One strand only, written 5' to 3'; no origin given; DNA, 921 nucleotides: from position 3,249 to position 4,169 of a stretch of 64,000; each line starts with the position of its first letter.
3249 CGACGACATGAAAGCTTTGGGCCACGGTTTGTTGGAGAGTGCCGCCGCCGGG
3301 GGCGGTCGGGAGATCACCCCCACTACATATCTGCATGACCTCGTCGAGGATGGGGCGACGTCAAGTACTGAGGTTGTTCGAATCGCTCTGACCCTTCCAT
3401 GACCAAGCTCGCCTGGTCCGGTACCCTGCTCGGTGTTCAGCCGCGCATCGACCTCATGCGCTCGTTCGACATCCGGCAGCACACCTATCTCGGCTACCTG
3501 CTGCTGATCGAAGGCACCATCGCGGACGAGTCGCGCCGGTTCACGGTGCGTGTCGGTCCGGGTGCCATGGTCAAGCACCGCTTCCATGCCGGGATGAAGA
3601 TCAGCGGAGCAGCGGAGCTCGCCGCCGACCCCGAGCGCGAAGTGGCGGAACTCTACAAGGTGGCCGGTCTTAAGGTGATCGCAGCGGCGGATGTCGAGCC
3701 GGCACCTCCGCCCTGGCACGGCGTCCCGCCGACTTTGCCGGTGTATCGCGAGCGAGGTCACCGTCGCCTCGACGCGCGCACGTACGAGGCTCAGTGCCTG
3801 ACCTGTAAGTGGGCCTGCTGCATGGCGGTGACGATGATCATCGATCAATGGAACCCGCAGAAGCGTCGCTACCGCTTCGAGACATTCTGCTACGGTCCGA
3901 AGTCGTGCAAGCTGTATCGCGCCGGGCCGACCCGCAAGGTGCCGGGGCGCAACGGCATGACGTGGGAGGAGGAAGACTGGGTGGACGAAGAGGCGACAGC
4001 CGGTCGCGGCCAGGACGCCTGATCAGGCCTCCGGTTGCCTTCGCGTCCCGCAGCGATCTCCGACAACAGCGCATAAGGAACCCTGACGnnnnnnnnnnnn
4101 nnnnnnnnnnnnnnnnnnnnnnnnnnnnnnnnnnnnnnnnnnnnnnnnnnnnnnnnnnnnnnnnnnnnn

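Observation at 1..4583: Left-edge accessory block: split helicase-nuclease, micro-ORF, Cys-rich unknown protein and DEDD exonuclease (candidate undescribed nucleic-acid-targeting or defence module)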

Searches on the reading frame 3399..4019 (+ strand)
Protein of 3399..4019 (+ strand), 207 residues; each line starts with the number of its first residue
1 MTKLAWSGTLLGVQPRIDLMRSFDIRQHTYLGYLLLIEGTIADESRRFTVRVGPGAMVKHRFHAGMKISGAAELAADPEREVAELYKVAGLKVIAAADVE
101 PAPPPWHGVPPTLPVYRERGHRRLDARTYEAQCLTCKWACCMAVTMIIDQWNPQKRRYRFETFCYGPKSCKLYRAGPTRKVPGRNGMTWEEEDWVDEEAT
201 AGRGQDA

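Call 7: search_protein_families(library=pfam, proteins=[window:3399-4019:+], max_evalue=0.01)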
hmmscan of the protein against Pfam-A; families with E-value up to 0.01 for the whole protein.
window:3399-4019:+ (207 aa): 0 families

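Call 8: search_protein_families(library=padloc, proteins=[window:3399-4019:+], max_evalue=0.01)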
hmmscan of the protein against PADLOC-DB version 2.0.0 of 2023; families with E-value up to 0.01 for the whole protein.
window:3399-4019:+ (207 aa): 0 families

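Call 9: search_protein_families(library=ncbifam, proteins=[window:3399-4019:+], max_evalue=0.01)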
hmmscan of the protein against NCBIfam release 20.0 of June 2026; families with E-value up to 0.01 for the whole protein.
window:3399-4019:+ (207 aa): 0 families

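Call 10: find_encoding_contigs(protein=window:3399-4019:+, flank=10000, max_places=10)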
Protein window:3399-4019:+ (207 aa): 10 contigs read that carry it; 9 places shown.
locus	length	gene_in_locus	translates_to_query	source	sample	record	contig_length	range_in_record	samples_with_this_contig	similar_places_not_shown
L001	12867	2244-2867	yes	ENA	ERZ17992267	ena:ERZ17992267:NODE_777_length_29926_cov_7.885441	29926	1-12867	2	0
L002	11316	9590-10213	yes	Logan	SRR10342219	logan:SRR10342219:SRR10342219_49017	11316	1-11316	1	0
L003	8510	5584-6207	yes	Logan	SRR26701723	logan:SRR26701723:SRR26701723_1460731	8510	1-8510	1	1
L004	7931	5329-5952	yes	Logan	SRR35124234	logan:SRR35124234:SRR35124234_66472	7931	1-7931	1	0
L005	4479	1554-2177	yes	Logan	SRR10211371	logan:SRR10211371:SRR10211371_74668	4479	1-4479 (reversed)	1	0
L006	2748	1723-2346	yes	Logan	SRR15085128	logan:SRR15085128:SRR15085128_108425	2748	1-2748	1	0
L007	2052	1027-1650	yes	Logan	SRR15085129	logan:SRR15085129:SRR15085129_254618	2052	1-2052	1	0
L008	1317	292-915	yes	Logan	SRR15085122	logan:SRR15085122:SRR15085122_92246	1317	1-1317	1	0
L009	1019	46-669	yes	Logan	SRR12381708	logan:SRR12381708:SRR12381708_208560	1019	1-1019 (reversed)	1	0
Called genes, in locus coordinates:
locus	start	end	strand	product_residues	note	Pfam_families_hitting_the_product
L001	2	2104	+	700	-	?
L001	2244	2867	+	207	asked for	-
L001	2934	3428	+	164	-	PF00929:RNase_T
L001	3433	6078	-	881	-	PF17900:Peptidase_M1_N, PF01433:Peptidase_M1, PF11940:DUF3458, PF17432:DUF3458_C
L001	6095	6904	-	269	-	-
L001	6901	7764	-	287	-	PF02678:Pirin, PF05726:Pirin_C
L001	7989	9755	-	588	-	PF00749:tRNA-synt_1c, PF03950:tRNA-synt_1c_C, PF20974:tRNA-synt_1c_C2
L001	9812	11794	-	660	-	PF07696:7TMR-DISMED2, PF07695:7TMR-DISM_7TM, PF00990:GGDEF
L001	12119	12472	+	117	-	-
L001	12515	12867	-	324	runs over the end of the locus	PF03401:TctC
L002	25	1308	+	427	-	PF01420:Methylase_S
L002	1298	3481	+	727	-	-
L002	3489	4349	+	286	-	PF12161:HsdM_N, PF02384:N6_Mtase, PF01170:UPF0020 (faint)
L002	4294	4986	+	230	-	PF02384:N6_Mtase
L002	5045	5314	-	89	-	PF01695:IstB_IS21 (faint)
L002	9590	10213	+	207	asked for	-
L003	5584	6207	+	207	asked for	-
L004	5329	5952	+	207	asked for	-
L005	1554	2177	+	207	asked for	-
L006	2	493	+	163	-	?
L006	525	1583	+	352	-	PF13087:AAA_12, PF04480:DUF559 (weak), PF18741:MTES_1575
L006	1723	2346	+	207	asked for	-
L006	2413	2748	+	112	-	?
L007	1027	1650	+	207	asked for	-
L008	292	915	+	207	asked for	-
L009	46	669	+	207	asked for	-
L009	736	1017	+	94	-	?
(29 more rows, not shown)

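Call 11: find_homologous_proteins(query=window:3399-4019:+)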
Query window:3399-4019:+ (207 aa): 4079 proteins with E <= 0.001 among 4752 candidates; the best 120 are listed.
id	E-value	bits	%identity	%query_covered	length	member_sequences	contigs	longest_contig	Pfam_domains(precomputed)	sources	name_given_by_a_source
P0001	2.1e-141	487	100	100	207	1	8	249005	-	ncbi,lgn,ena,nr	ncbi:MAG: hypothetical protein K2Y35_00715 [Burkholderiales bacterium]|nr:hypothetical protein [Burk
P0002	2.2e-120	418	85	100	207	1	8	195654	-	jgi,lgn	-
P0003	1.6e-119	415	86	100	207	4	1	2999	-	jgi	jgi:hypothetical protein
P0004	4.1e-100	352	72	100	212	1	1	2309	-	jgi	jgi:hypothetical protein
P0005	5.2e-96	338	70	100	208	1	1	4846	-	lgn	-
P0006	1.1e-94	334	68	100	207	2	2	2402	-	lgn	-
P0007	1.2e-93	331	67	100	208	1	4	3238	-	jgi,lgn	jgi:hypothetical protein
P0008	2.4e-93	330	68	100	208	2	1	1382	-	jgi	-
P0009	7.5e-93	328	68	100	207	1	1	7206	-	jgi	jgi:hypothetical protein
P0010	3.9e-92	326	68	100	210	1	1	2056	-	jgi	-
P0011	1.3e-91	324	67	100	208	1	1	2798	-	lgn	-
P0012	2.0e-91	323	66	100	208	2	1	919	-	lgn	-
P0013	2.5e-91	323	69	100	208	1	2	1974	-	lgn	-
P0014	2.7e-91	323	67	99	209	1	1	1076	-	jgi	jgi:hypothetical protein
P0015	3.4e-91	323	67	99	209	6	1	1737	-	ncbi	-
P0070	2.9e-87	310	67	99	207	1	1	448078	-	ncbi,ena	-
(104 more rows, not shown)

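Call 16: find_related_loci(query=A1, collection=genome_contigs, flank=10000)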
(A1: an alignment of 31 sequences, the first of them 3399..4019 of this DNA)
Query A1 (207 aa) in genome_contigs; peptide patterns used: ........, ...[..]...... (x = any residue, [..] = any of these).
599 stretches matched a pattern (row limit reached: there are more); 577 encode a relative of the query (tblastn E <= 1e-3); the best 80 are kept; 80 distinct loci.
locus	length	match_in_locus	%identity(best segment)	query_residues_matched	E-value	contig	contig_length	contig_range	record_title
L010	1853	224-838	67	3-206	3e-97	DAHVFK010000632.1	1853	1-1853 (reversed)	MAG TPA_asm: Betaproteobacteria bacterium isolate clean1715 NODE_632_length_1853_cov_6.427578, whole genome shotgun sequ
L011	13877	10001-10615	65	3-206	6e-91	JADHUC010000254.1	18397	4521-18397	MAG: Pirellulaceae bacterium isolate BS150m-G36 BS-150m-C2638, whole genome shotgun sequence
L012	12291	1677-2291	64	3-206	1e-88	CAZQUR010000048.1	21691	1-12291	MAG TPA_asm: uncultured Desulfobacteraceae bacterium isolate SRP141376_co1_387 genome assembly, contig: NODE_5210_length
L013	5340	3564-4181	65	3-206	8e-88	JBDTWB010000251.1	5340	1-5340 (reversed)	MAG: Casimicrobiaceae bacterium isolate cluster3_bin.81 NODE_86039_length_5340_cov_10.671334, whole genome shotgun seque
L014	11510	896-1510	63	3-206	5e-88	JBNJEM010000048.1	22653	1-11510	MAG: Planctomycetota bacterium isolate Y23_14dBSd3.bin.101 NODE_1306_length_22653_cov_5.440986, whole genome shotgun seq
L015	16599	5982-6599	63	2-206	8e-88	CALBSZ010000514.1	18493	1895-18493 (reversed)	MAG TPA_asm: uncultured Planctomycetaceae bacterium isolate SRR7515931_bin.40_CONCOCT_v1.1_MAG genome assembly, contig:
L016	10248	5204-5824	63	1-206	2e-87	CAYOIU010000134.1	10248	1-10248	MAG TPA_asm: uncultured Desulfobacteraceae bacterium isolate SRP214966_co4_492 genome assembly, contig: NODE_7199_length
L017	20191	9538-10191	61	1-206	2e-87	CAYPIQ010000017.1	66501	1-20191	MAG TPA_asm: uncultured Spirochaetales bacterium isolate binchicken_co379_68 genome assembly, contig: NODE_248_length_66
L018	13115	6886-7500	64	3-206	6e-87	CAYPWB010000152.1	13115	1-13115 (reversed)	MAG TPA_asm: uncultured Planctomycetaceae bacterium isolate SRP332253_co1_62 genome assembly, contig: NODE_8012_length_1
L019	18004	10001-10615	62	3-206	6e-88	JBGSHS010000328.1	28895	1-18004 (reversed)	MAG: Pirellulaceae bacterium isolate JTS-AC110 k141_2726536, whole genome shotgun sequence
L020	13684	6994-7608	63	3-206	4e-86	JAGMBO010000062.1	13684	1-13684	MAG: Candidatus Eisenbacteria bacterium isolate RS_16_23 ZL425.bin.23.fa_62, whole genome shotgun sequence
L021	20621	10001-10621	62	1-205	5e-86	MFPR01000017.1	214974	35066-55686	MAG: Candidatus Lindowbacteria bacterium RIFCSPLOWO2_12_FULL_62_27 rifcsplowo2_12_scaffold_21, whole genome shotgun sequ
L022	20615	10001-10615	63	3-206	4e-86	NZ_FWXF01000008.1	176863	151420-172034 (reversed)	Desulfacinum hydrothermale DSM 13146, whole genome shotgun sequence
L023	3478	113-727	62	3-206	1e-86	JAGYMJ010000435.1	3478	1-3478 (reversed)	MAG: Planctomycetota bacterium isolate M55B116 k51_3305795_flag_0_multi_19.3659_len_3478, whole genome shotgun sequence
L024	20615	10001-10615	63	3-206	2e-85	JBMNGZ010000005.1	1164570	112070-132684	MAG: Candidatus Hydrogenedentales bacterium isolate SBF912LR0HQ0180 contig_45194, whole genome shotgun sequence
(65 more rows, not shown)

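Call 20: predict_structure(alignment_id=A1)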
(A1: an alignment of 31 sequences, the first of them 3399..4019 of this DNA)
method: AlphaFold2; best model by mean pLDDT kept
length: 207 residues; sequences in the alignment: 31
mean_pLDDT: 80.4   pTM: 0.77
mean pLDDT of the five models: 80.4, 73.2, 71.7, 70.5, 65.1
residues with pLDDT >= 90: 86; 70-90: 81; 50-70: 11; < 50: 29
segments of 3 or more residues with pLDDT < 50: 178-200, 202-207
pLDDT, mean of each block of 10 residues (from residue 1): 92 91 80 95 96 86 93 91 93 87 75 80 86 91 87 87 85 61 39 41 41
secondary structure, 60 per line:
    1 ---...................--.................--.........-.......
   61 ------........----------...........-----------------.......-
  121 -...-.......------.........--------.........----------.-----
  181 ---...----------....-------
elements in order: E4-22 E25-41 E44-52 H54-60 E67-74 E85-95 H113-119 E122-124 H126-132 E139-147 E156-164 H197-200

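Call 21: search_protein_families(library=phrogs, proteins=[window:3399-4019:+], max_evalue=1)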
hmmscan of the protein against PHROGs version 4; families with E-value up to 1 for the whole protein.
window:3399-4019:+ (207 aa): 0 families

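Call 22: search_solved_structures(query=A1, max_evalue=10)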
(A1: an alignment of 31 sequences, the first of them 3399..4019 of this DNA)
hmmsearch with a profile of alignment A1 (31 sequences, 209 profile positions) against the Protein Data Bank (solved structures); distinct sequences matched with E-value up to 10: 5.
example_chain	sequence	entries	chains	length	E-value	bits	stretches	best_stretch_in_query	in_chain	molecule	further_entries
6npj_C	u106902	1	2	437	0.072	15.8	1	79-127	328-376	Sodium-potassium-chloride cotransporter 1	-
6npl_A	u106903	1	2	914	0.28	13.9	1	80-127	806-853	Solute carrier family 12 (sodium/potassium/chloride transporter), member 2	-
8yo3_A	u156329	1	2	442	0.87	12.2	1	6-93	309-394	DNA topoisomerase medium subunit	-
6m5y_A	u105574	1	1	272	0.88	12.2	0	33-77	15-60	Galectin-1,Galectin-1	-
8ylu_A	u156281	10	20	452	0.89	12.2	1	6-93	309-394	DNA topoisomerase medium subunit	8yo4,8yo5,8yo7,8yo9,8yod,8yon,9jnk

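Call 24: find_encoding_contigs(protein=P0002, flank=10000, max_places=4)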
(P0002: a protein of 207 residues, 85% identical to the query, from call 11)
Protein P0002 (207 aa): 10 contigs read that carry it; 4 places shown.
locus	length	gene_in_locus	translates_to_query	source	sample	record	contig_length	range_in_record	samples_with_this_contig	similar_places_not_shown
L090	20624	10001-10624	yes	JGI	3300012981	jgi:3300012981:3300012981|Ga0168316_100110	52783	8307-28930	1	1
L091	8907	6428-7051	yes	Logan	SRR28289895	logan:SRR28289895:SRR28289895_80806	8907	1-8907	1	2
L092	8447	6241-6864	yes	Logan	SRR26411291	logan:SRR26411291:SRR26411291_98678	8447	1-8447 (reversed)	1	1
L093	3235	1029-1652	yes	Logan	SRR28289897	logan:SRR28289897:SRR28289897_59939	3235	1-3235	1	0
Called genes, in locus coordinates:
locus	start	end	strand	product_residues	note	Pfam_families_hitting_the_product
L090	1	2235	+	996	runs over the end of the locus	PF04313:HSDR_N, PF00270:DEAD, PF04851:ResIII, PF18766:SWI2_SNF2, PF22679:T1R_D3-like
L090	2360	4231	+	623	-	PF08378:NERD, PF00270:DEAD (faint), PF00580:UvrD-helicase, PF04851:ResIII (weak), PF13604:AAA_30 (weak), PF13245:AAA_19, PF13361:UvrD_C, PF13538:UvrD_C_2, +2 more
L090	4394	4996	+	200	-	PF13338:AbiEi_4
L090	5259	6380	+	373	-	PF13784:Fic_N, PF02661:Fic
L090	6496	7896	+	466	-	PF11074:DUF2779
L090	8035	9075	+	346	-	PF09952:AbiEi_2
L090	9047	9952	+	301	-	PF08843:AbiEii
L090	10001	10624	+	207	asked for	-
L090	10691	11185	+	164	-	PF00929:RNase_T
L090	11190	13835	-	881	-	PF17900:Peptidase_M1_N, PF01433:Peptidase_M1, PF11940:DUF3458, PF17432:DUF3458_C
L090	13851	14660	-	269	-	-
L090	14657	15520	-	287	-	PF02678:Pirin, PF05726:Pirin_C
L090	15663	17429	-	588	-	PF00749:tRNA-synt_1c, PF03950:tRNA-synt_1c_C, PF20974:tRNA-synt_1c_C2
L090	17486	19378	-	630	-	PF07696:7TMR-DISMED2, PF07695:7TMR-DISM_7TM, PF00990:GGDEF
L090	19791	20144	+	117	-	-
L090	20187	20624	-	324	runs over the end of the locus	PF03401:TctC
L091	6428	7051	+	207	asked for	-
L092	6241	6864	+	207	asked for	-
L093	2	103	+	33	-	?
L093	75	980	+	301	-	PF08843:AbiEii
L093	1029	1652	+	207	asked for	-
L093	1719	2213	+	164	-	PF00929:RNase_T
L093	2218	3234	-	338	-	?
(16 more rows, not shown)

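Call 25: find_encoding_contigs(protein=P0070, flank=10000, max_places=3)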
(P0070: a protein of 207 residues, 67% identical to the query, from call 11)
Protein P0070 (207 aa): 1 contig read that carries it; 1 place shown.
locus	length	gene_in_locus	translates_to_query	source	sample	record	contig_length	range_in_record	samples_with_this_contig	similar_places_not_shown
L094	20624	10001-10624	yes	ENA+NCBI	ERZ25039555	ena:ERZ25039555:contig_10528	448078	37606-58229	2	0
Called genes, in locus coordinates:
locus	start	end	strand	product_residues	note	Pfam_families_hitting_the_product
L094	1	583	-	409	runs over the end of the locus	PF25919:BSH_CusB (weak), PF25917:BSH_RND (weak), PF25973:BSH_CzcB (weak), PF25984:BSH_YknX (weak), PF25954:Beta-barrel_RND_2, PF25967:RND-MFP_C (weak)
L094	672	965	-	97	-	PF03795:YCII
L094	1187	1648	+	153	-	PF00903:Glyoxalase, PF18029:Glyoxalase_6, PF22656:At5g48480-like_N (weak)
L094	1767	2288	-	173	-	PF11937:DUF3455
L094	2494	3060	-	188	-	PF05685:Uma2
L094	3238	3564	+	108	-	PF05973:Gp49 (weak)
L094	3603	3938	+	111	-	-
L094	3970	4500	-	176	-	PF13803:DUF4184 (weak), PF04307:YdjM (weak)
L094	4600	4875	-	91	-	-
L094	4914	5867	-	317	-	PF16697:Yop-YscD_cpl, PF00498:FHA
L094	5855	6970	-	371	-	PF13365:Trypsin_2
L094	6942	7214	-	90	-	-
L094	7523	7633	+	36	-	-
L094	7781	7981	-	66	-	PF13744:HTH_37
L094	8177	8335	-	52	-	-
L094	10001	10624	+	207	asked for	-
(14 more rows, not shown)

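Call 34: search_protein_families(library=pfam, alignment_id=A2, max_evalue=0.00001)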
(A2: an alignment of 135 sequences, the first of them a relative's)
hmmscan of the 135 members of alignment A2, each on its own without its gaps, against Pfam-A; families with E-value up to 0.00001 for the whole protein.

A. member 1, L011:6035-7933:+ (633 aa): 4 families
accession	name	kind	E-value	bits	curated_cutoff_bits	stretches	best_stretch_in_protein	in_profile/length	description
PF00884.28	Sulfatase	-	2.5e-50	171.9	25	1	35-360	1-300/301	Sulfatase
PF00754.31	F5_F8_type_C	-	6.6e-20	72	28.2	1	502-628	5-127/127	F5/8 type C domain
PF16347.10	SGSH_C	-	4.7e-16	59.7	29.3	1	318-446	10-146/154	N-sulphoglucosamine sulphohydrolase, C-terminal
PF22633.2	F5_F8_type_C_2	-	6.2e-12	46.4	27.8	1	516-611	2-91/91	NedA-like, galactose-binding domain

B. families by the number of members that match (of 135 scanned): 102 families (the first 25 are shown)
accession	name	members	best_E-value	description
PF13683.12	rve_3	7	2.8e-29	Integrase core domain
PF08843.17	AbiEii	5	1.3e-44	Nucleotidyl transferase AbiEii toxin, Type IV TA system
PF21810.3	DUF6880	5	5.3e-26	Family of unknown function (DUF6880)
PF00665.32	rve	4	7.2e-22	Integrase core domain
PF13565.12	HTH_32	3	3.6e-08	Homeodomain-like domain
PF00884.28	Sulfatase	2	2.5e-50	Sulfatase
PF00589.27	Phage_integrase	2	1.9e-32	Phage integrase family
PF16347.10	SGSH_C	2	2.3e-25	N-sulphoglucosamine sulphohydrolase, C-terminal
PF22679.2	T1R_D3-like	2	1.1e-14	Type I restriction enzyme subunit R domain 3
PF13338.12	AbiEi_4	2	1.8e-10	Transcriptional regulator, AbiEi antitoxin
PF01526.23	DDE_Tnp_Tn3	1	6.9e-146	Tn3 transposase DDE domain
PF01209.24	Ubie_methyltran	1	8.5e-73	ubiE/COQ5 methyltransferase family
PF25137.1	ADH_Fe_C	1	4.6e-64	Fe-containing alcohol dehydrogenase family, C-terminal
PF00465.25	Fe-ADH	1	4.8e-56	Iron-containing alcohol dehydrogenase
PF06250.17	YhcG_C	1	9.6e-56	YhcG PDDEXK nuclease domain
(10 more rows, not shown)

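Call 36: search_protein_families(library=pfam, alignment_id=A3, max_evalue=0.00001)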
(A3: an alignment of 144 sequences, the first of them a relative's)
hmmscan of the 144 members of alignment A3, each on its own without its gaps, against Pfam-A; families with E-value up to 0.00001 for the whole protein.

A. member 1, L010:1160-1444:- (95 aa): 0 families

B. families by the number of members that match (of 144 scanned): 107 families (the first 25 are shown)
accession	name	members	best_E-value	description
PF02661.23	Fic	6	5.5e-20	Fic/DOC family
PF13784.11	Fic_N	4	6e-25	Fic/DOC family N-terminal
PF12228.14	DUF3604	2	1.9e-73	Protein of unknown function (DUF3604)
PF08843.17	AbiEii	2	4.9e-43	Nucleotidyl transferase AbiEii toxin, Type IV TA system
PF00239.26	Resolvase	2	7.2e-40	Resolvase, N terminal domain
PF04851.21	ResIII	2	2.5e-34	Type III restriction enzyme, res subunit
PF04471.18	Mrr_cat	2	1.6e-28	Restriction endonuclease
PF13310.11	Virulence_RhuM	2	1e-25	Virulence protein RhuM family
PF00150.24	Cellulase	2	3.8e-24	Cellulase (glycosyl hydrolase family 5)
PF00589.27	Phage_integrase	2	2.3e-23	Phage integrase family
PF14020.11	DUF4236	2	3.2e-20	Protein of unknown function (DUF4236)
PF13517.12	FG-GAP_3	2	9e-20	FG-GAP-like repeat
PF07929.16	PRiA4_ORF3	2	3.5e-19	Plasmid pRiA4b ORF-3-like protein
PF07508.19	Recombinase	2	6.1e-19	Recombinase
PF14559.12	TPR_19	2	1e-12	Tetratricopeptide repeat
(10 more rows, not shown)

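Call 52: search_dna_similar(query=window:3399-4019:+, collection=plasmids, mode=protein, max_rows=25)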
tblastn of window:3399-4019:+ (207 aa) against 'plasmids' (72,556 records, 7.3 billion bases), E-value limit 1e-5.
No match.

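Call 53: search_dna_similar(query=window:3399-4019:+, collection=phages, mode=protein, max_rows=10)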
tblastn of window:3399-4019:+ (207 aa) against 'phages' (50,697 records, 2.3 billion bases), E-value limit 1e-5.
No match.
